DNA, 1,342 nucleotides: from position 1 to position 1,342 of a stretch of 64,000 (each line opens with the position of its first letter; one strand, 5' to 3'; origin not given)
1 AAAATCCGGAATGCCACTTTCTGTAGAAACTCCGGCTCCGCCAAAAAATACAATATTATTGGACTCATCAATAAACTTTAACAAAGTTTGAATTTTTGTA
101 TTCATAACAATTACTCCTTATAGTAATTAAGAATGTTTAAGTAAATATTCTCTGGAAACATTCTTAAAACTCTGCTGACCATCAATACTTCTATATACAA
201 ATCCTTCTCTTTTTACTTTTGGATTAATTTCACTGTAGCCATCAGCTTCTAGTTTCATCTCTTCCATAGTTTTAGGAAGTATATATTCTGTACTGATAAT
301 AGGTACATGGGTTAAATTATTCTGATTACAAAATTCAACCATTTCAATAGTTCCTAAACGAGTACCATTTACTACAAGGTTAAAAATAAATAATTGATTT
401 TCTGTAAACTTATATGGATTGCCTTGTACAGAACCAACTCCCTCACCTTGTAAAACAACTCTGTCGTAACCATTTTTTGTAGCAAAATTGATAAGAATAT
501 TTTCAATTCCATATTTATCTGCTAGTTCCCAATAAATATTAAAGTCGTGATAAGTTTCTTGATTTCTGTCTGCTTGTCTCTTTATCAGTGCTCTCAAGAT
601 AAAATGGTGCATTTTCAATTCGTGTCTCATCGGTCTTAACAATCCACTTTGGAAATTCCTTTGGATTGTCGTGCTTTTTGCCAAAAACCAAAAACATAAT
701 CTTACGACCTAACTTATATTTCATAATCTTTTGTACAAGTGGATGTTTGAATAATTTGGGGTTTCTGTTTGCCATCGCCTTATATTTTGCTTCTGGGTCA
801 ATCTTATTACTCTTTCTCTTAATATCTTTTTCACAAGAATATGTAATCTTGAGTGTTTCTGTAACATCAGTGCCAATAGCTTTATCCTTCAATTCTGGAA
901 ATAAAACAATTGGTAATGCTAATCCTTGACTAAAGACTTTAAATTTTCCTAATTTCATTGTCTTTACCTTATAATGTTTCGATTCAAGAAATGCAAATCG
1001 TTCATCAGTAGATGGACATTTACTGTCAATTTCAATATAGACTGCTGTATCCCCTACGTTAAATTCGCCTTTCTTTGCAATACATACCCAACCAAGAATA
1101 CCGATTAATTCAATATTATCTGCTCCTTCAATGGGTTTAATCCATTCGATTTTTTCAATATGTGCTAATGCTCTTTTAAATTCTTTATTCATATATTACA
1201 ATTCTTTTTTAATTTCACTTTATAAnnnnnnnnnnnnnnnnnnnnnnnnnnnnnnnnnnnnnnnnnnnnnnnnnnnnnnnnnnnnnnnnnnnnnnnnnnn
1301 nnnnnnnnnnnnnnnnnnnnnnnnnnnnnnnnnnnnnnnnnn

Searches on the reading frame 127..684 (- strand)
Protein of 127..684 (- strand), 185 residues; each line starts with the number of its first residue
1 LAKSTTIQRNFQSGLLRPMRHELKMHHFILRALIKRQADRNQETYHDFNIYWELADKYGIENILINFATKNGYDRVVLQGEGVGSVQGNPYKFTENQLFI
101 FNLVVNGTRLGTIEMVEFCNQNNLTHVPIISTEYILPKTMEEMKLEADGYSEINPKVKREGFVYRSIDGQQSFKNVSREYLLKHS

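Call 6: search_protein_families(library=pfam, proteins=[window:127-684:-], max_evalue=0.001)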
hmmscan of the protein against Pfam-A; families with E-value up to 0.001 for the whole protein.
window:127-684:- (185 aa): 1 family
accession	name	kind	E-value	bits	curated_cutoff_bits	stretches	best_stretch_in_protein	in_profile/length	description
PF09414.15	RNA_ligase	-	9.5e-13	49.1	27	1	35-174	27-169/171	RNA ligase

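Call 16: find_encoding_contigs(protein=window:127-597:-, flank=10000, max_places=4)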
Protein window:127-597:- (156 aa): no gene with exactly this product is on record in the collection.
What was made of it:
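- Tried and rejected: An exact-protein look-up of the leftmost ORF failed, apparently because of its non-ATG start (call 16).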

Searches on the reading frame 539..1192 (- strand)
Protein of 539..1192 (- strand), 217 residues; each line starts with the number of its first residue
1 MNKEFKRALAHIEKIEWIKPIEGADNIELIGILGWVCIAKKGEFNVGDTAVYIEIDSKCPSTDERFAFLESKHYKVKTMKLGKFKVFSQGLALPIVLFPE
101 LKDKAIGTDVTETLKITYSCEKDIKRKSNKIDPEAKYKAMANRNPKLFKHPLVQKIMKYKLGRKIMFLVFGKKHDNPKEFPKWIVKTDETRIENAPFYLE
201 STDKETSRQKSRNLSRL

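Call 6: search_protein_families(library=pfam, proteins=[window:539-1192:-], max_evalue=0.001)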
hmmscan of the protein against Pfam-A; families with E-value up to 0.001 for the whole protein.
window:539-1192:- (217 aa): 1 family
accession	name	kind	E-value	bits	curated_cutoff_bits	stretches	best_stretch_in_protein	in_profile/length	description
PF21189.3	PHA02142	-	4.7e-22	78.7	27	1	9-95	1-92/92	PHA02142 OB-fold domain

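Call 20: find_encoding_contigs(protein=window:539-1192:-, flank=10000, max_places=4)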
Protein window:539-1192:- (217 aa): 2 contigs read that carry it; 1 place shown.
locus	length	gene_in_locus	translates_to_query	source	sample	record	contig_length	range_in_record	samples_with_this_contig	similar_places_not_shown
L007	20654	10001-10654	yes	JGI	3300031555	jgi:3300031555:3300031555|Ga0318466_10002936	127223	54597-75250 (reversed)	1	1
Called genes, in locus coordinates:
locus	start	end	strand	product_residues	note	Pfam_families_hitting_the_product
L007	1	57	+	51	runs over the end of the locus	-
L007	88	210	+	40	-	-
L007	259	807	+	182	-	-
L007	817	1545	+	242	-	PF13175:AAA_15 (weak), PF13401:AAA_22 (weak)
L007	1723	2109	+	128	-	PF01844:HNH, PF14279:HNH_5 (weak)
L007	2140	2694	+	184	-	-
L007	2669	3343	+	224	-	PF13353:Fer4_12, PF04055:Radical_SAM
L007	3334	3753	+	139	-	PF10544:T5orf172, PF13455:MUG113 (weak)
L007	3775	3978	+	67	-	PF00313:CSD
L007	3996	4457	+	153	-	PF01966:HD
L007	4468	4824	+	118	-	-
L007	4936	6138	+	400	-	-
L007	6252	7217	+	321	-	PF00303:Thymidylat_synt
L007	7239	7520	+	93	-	-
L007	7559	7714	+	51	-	-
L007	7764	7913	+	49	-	-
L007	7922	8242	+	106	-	-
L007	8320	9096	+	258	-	-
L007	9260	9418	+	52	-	-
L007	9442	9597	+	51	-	-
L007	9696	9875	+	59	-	-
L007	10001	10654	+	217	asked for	PF21189:PHA02142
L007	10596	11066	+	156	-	PF09414:RNA_ligase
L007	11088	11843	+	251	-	PF02146:SIR2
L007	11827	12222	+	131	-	PF04973:NMN_transporter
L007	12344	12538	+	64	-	-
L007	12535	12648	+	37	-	-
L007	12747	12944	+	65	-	-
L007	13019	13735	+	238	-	-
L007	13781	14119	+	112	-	-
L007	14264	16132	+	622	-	-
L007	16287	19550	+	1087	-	PF03477:ATP-cone, PF13597:NRDD, PF14890:Intein_splicing, PF14528:LAGLIDADG_3, PF13597:NRDD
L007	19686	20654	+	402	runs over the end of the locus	PF07804:HipA_C (weak)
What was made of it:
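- On Intein with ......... homing endonuclease domain: JGI Pfam calls Intein_splicing and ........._3 (call 20).
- Locus L007 from that contig carries a 1087-aa gene annotated ATP-cone, NRDD, Intein_splicing, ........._3, NRDD (call 20). The two genes lie 12.9 kb apart (call 20).
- Tried and rejected: The neighbouring ORF worked (call 20).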

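Call 32: search_protein_families(library=ncbifam, proteins=[L007:16287-19550:+, L007:11088-11843:+, L007:11827-12222:+, L007:13019-13735:+, L007:13781-14119:+, L007:14264-16132:+], max_evalue=0.001)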
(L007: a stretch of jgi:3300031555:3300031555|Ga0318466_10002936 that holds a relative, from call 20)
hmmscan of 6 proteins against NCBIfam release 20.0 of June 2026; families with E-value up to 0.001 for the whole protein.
L007:16287-19550:+ (1087 aa): 9 families
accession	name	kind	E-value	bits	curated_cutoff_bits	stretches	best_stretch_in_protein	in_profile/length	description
TIGR02487.1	NrdD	equivalog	1.6e-159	532.2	326.35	2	756-1087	258-581/581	anaerobic ribonucleoside-triphosphate reductase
NF006732.0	PRK09263.1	equivalog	7.3e-126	421.3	657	2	3-401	3-385/712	anaerobic ribonucleoside-triphosphate reductase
NF005497.0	PRK07111.1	equivalog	4.5e-95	319.6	764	2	788-1086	441-742/746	anaerobic ribonucleoside triphosphate reductase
NF011292.0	PRK14704.1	equivalog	8.7e-61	206.3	736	2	793-1085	318-615/618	anaerobic ribonucleoside triphosphate reductase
NF006126.0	PRK08270.1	equivalog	4e-24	84.8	548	2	799-1065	404-664/684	ribonucleoside triphosphate reductase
NF006358.0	PRK08579.1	equivalog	1.1e-13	50.3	585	1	799-1062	335-602/624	anaerobic ribonucleoside triphosphate reductase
NF009028.0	PRK12364.1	equivalog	1.4e-07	29.9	1377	1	5-103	3-104/842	ribonucleoside-diphosphate reductase subunit alpha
NF011418.0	PRK14845.1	equivalog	6.6e-06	24.2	756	1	471-690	90-282/1049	translation initiation factor IF-2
TIGR01445.1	intein_Nterm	domain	0.00073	20.5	24.5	0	401-493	1-81/83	intein N-terminal splicing region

L007:11088-11843:+ (251 aa): 7 families
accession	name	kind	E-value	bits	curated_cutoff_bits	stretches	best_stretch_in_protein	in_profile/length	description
NF001752.0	PRK00481.1-1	equivalog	2.2e-90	302.4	221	1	3-244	2-238/242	NAD-dependent protein deacylase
NF001753.0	PRK00481.1-3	subfamily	3.2e-71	239.3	243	1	5-248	3-246/252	NAD-dependent protein deacylase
NF040867.1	prot_deacyl_CobB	equivalog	2.5e-69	233.2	320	1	8-245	3-238/242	NAD-dependent protein deacetylase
NF010736.0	PRK14138.1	equivalog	3.1e-64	216.5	395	1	6-222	2-216/244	NAD-dependent deacetylase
NF001754.0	PRK00481.1-4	equivalog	1.4e-60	204.5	252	1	2-246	2-241/244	NAD-dependent protein deacylase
NF003738.0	PRK05333.1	equivalog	2.1e-42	145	305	2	4-140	15-145/295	NAD-dependent protein deacetylase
NF001755.0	PRK00481.1-5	equivalog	1.3e-32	112.8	318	1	16-224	41-246/278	Sir2 family NAD+-dependent deacetylase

L007:11827-12222:+ (131 aa): 2 families
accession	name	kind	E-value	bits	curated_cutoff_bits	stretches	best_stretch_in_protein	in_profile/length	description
TIGR01528.1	NMN_trans_PnuC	equivalog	1.7e-22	80.3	42.45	1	11-129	69-187/187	nicotinamide riboside transporter PnuC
NF011926.0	PRK15397.1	subfamily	1e-07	32.1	335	1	58-130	160-232/239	nicotinamide riboside transporter PnuC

L007:13019-13735:+ (238 aa): 0 families

L007:13781-14119:+ (112 aa): 0 families

L007:14264-16132:+ (622 aa): 0 families
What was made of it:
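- On NrdG (class III RNR activase, TIGR02491): NrdD at L007 16287..19550 on the same contig and strand, 12.9 kb downstream (calls 20, 32).
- On NrdD (TIGR02487): 532 bits against a cut-off of 326 (call 32).
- On Intein with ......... homing endonuclease domain: TIGR01445 is just below its cut-off (call 32).
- TIGR02487 NrdD scores 532 bits (cut-off 326) in two stretches, residues up to 401 and from 756 (call 32). TIGR01445 intein_Nterm is below its cut-off at 20.5 bits against 24.5 (call 32).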

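Call 48: search_solved_structures(query=L007:16287-19550:+, max_evalue=0.00001, show_alignments=1)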
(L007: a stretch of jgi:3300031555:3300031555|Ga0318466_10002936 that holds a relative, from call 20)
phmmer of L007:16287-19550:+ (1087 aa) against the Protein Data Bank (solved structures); distinct sequences matched with E-value up to 0.00001: 3.
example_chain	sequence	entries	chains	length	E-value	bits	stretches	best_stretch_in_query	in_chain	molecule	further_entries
9d3x_A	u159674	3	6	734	1.8e-65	224.7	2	2-401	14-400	Anaerobic ribonucleoside-triphosphate reductase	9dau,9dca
1h78_A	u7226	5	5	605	5.1e-63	216.6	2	114-401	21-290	ANAEROBIC RIBONUCLEOTIDE-TRIPHOSPHATE REDUCTASE LARGE CHAIN | ANAEROBIC RIBONUCLEOTIDE-TRIPHOSPHATE REDUCTASE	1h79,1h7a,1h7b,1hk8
8p23_A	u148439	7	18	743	6.9e-52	179.8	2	861-1086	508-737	Anaerobic ribonucleoside-triphosphate reductase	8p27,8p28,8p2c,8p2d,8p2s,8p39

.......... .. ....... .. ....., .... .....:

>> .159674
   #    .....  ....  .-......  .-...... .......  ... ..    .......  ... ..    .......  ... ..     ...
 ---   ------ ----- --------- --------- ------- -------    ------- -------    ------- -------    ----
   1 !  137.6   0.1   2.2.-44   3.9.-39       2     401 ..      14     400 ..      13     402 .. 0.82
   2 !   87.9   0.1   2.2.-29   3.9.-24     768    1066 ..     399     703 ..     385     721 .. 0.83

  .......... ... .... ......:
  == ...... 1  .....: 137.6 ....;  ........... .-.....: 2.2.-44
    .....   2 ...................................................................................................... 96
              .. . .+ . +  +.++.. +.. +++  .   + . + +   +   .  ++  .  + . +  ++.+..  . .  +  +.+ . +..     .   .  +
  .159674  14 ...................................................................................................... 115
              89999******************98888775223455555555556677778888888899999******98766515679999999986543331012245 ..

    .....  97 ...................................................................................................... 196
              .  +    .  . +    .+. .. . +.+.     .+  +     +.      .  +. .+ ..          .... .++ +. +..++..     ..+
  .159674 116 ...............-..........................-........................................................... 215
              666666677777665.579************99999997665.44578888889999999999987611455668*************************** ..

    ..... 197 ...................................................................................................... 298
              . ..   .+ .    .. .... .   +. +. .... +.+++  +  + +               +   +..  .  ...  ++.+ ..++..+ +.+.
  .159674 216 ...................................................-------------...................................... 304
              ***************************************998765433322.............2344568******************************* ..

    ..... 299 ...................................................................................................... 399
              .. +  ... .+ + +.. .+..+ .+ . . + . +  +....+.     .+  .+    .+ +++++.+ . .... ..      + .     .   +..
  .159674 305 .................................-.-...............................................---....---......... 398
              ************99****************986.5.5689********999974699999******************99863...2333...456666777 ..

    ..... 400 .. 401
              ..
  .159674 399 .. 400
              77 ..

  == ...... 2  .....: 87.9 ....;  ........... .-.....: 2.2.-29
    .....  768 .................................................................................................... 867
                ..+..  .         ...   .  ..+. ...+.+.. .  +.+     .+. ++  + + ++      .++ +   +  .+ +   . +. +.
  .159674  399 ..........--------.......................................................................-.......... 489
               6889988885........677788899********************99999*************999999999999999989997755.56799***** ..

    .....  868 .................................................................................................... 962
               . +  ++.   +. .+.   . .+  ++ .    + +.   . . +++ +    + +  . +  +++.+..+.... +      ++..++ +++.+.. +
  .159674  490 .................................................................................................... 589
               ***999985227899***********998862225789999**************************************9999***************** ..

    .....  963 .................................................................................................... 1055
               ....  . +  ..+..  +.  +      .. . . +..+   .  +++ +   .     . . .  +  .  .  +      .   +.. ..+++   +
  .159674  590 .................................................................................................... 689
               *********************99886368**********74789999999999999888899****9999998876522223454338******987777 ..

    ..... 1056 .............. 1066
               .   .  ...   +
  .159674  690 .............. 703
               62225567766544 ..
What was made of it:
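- On NrdD (TIGR02487): Aligned to T4 NrdD structure 1h78 up to position 290 (call 48).
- Residue 401 aligns with position 290 of the T4 NrdD structure 1h78 (call 48).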
